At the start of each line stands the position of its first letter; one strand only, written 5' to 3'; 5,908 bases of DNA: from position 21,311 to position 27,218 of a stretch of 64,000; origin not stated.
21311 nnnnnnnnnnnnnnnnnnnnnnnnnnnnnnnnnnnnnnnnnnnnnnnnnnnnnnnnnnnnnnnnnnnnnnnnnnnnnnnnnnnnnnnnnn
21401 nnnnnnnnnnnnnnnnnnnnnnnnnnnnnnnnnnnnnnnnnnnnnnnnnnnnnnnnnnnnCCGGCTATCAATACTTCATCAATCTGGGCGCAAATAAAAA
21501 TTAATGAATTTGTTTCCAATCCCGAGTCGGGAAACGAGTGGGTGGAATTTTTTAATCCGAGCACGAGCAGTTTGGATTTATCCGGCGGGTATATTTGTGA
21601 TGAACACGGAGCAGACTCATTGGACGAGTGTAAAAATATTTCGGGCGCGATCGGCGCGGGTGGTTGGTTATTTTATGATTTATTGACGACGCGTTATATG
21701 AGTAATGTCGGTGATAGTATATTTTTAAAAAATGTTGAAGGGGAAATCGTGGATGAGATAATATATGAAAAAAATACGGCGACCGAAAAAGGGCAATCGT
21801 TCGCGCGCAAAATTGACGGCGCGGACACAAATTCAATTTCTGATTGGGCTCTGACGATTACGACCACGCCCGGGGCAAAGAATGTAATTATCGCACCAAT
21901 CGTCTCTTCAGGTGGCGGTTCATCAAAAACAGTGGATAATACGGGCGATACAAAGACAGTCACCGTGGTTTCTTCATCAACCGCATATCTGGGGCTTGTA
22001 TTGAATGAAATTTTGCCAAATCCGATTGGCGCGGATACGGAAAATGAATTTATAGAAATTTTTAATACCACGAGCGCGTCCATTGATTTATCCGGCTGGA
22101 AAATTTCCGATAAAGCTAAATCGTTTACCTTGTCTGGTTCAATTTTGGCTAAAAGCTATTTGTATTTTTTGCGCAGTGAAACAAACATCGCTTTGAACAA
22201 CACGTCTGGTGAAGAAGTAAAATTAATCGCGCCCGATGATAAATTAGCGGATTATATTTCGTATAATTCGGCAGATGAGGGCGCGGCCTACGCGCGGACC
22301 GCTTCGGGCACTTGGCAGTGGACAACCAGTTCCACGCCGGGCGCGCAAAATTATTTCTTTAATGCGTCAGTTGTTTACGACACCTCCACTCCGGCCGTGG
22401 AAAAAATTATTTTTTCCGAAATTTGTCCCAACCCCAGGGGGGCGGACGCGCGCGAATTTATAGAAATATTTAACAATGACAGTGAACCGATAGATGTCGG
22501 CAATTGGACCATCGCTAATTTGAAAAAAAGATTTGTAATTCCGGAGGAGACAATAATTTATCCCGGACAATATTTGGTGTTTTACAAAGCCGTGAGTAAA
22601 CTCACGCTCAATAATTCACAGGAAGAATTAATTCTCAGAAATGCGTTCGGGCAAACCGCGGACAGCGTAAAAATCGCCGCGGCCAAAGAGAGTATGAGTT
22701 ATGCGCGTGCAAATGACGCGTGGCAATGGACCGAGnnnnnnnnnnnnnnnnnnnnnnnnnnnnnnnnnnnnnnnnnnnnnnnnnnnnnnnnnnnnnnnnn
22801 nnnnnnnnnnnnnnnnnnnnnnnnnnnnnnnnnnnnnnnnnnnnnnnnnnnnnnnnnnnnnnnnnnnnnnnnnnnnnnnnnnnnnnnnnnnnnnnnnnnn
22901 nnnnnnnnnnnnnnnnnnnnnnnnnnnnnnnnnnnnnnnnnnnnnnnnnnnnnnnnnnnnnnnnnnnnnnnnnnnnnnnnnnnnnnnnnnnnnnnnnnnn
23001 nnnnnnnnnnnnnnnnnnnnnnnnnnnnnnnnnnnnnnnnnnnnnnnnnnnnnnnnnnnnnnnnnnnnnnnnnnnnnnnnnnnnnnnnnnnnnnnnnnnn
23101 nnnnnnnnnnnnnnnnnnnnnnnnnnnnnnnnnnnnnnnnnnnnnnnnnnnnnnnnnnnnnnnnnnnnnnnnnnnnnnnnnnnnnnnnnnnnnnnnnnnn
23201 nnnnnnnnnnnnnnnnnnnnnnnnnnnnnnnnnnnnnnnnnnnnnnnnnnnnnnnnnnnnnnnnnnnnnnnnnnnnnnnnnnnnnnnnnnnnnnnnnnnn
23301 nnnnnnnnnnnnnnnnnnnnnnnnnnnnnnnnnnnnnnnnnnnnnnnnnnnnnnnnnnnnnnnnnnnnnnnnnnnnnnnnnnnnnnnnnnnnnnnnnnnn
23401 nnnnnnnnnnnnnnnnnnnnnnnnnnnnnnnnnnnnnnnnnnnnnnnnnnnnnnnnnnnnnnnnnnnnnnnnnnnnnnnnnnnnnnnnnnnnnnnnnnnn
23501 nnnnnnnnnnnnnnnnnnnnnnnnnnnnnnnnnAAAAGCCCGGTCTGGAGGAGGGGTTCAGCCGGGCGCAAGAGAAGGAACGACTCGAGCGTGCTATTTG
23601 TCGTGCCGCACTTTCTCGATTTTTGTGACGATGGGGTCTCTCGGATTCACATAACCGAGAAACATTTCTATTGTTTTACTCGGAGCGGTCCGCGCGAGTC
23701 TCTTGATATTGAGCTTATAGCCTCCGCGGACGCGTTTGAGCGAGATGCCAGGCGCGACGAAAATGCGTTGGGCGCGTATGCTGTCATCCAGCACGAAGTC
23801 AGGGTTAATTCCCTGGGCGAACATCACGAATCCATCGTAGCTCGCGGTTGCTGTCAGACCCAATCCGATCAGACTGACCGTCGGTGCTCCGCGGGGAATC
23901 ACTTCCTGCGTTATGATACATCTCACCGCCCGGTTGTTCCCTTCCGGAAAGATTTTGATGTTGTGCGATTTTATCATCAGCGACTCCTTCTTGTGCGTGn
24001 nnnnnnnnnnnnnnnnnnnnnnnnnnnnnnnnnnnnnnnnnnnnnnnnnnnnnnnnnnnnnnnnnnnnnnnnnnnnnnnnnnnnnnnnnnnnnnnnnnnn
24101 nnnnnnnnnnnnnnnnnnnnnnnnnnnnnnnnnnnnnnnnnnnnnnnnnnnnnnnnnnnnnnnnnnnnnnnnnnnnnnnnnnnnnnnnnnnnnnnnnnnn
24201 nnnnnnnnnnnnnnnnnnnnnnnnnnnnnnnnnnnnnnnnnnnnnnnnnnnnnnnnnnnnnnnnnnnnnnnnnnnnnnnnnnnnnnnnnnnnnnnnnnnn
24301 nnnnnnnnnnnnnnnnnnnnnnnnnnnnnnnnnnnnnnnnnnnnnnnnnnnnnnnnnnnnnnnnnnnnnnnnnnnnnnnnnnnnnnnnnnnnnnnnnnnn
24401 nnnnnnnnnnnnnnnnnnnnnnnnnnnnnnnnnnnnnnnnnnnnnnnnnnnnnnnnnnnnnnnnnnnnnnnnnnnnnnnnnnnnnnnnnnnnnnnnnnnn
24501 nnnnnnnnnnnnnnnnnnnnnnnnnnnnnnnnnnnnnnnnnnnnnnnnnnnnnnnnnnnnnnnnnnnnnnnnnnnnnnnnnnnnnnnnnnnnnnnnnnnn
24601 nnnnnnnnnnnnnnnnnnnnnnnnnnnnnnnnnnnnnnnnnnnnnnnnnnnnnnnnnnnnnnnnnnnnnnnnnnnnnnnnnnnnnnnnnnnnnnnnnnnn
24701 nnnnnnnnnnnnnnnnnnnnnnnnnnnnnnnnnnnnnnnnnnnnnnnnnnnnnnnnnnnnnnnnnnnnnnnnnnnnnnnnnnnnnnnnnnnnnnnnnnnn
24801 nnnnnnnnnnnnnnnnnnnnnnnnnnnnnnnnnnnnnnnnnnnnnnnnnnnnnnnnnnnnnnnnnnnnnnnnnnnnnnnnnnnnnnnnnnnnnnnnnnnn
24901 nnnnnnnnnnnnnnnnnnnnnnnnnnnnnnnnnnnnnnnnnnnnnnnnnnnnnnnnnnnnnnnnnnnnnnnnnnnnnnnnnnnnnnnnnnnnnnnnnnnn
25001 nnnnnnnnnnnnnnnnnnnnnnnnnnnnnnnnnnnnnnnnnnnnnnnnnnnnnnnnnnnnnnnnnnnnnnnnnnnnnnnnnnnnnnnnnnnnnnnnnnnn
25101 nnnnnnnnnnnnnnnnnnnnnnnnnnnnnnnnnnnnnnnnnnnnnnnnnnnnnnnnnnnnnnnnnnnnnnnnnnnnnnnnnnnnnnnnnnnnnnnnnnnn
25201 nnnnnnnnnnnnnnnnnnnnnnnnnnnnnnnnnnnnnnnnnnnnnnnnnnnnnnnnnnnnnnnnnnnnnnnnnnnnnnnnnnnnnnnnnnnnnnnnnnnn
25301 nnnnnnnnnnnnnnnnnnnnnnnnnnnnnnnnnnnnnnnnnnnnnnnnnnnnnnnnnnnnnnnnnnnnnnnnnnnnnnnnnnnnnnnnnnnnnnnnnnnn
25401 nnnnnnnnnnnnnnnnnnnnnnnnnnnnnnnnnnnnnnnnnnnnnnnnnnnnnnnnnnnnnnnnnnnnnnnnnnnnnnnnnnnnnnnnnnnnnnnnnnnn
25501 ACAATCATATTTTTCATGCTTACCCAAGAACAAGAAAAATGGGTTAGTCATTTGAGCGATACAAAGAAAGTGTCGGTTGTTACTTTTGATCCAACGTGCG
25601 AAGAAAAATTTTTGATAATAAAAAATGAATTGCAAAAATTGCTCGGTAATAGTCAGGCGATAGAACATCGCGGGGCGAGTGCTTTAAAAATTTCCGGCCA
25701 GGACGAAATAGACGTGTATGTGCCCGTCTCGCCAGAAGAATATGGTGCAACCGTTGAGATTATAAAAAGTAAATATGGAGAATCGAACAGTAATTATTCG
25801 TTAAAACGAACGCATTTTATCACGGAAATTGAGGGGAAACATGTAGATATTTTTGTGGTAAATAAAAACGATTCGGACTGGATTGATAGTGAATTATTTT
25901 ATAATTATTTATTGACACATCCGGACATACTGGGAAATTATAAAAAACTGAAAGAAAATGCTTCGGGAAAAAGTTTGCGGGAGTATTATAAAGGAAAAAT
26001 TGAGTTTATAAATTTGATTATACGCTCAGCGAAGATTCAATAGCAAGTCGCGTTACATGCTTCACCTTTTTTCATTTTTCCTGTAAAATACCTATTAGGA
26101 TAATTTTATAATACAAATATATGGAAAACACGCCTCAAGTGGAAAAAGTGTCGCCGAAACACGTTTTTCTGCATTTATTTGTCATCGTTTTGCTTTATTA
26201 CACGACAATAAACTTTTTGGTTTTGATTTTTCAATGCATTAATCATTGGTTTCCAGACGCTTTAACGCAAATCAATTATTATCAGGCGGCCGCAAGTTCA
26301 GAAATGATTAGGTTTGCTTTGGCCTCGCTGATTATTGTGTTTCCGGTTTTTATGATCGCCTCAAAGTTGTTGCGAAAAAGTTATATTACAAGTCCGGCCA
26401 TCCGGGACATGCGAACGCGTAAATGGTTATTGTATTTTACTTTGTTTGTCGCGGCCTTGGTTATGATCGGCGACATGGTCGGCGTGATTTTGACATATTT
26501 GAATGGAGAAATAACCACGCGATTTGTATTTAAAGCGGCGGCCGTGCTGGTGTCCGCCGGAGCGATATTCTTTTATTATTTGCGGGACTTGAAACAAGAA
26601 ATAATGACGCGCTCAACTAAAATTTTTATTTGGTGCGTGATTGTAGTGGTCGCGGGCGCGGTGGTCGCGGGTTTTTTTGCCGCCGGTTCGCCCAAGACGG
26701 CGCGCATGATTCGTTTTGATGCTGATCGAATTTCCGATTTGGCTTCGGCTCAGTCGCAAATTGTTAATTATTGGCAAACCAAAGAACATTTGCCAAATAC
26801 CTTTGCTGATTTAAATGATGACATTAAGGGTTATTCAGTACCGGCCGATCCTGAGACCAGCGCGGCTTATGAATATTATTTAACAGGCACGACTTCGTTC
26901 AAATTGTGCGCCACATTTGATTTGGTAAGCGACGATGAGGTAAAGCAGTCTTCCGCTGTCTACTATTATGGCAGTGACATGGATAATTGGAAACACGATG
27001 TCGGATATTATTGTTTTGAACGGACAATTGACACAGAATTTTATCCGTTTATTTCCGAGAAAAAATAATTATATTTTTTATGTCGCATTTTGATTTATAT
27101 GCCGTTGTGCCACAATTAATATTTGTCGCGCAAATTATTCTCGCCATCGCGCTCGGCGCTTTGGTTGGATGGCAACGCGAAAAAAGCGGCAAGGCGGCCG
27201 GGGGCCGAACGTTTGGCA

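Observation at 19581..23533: Surface module: membrane metallophosphoesterase + 925-aa lamin-tail-domain / OB-fold protein (candidate extracellular nucleic-acid capture or degradation system)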

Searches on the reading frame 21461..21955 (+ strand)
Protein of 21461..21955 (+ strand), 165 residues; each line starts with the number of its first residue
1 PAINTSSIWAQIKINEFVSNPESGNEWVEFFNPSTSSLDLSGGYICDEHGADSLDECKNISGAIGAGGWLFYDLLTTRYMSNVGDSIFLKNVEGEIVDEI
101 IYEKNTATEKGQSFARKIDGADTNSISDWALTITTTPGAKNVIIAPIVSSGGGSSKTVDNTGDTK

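Call 87: search_protein_families(library=pfam, proteins=[window:21461-21955:+], max_evalue=0.01)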
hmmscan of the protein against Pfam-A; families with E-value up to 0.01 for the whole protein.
window:21461-21955:+ (165 aa): 1 family
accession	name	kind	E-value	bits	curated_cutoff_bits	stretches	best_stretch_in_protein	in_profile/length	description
PF00932.25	LTD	-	2.4e-09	38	34.3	1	10-102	6-107/109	Lamin Tail Domain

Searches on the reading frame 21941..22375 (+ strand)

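Call 87: search_protein_families(library=pfam, proteins=[window:21941-22375:+], max_evalue=0.01)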
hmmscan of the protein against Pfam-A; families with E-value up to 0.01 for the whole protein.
window:21941-22375:+ (145 aa): 1 family
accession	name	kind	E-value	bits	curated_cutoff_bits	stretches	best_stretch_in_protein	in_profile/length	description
PF00932.25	LTD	-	4.8e-16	59.5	34.3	1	14-109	3-108/109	Lamin Tail Domain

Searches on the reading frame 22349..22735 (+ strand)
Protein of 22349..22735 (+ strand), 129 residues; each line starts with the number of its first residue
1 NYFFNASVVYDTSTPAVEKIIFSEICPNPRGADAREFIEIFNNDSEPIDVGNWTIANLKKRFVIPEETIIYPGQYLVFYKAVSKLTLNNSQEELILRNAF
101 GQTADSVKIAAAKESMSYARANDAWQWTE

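Call 87: search_protein_families(library=pfam, proteins=[window:22349-22735:+], max_evalue=0.01)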
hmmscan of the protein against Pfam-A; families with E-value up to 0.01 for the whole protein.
window:22349-22735:+ (129 aa): 1 family
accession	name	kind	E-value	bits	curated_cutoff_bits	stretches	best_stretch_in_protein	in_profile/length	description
PF00932.25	LTD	-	5.4e-18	65.8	34.3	1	15-109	3-107/109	Lamin Tail Domain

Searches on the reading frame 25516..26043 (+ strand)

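Call 60: search_protein_families(library=pfam, proteins=[window:25516-26043:+], max_evalue=0.01)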
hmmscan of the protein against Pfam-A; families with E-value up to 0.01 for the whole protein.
window:25516-26043:+ (175 aa): 1 family
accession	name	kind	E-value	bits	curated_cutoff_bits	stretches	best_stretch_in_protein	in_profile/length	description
PF04229.20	GrpB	-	2.9e-15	57.2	25.5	1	18-169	1-157/159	GrpB protein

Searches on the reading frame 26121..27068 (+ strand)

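Call 60: search_protein_families(library=pfam, proteins=[window:26121-27068:+], max_evalue=0.01)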
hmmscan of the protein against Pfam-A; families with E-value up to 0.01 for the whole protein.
window:26121-27068:+ (315 aa): 1 family
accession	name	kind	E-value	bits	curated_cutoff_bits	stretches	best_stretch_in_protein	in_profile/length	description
PF18920.5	DUF5671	-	6.7e-18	65.3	28.4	1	15-152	2-131/132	Domain of unknown function (DUF5671)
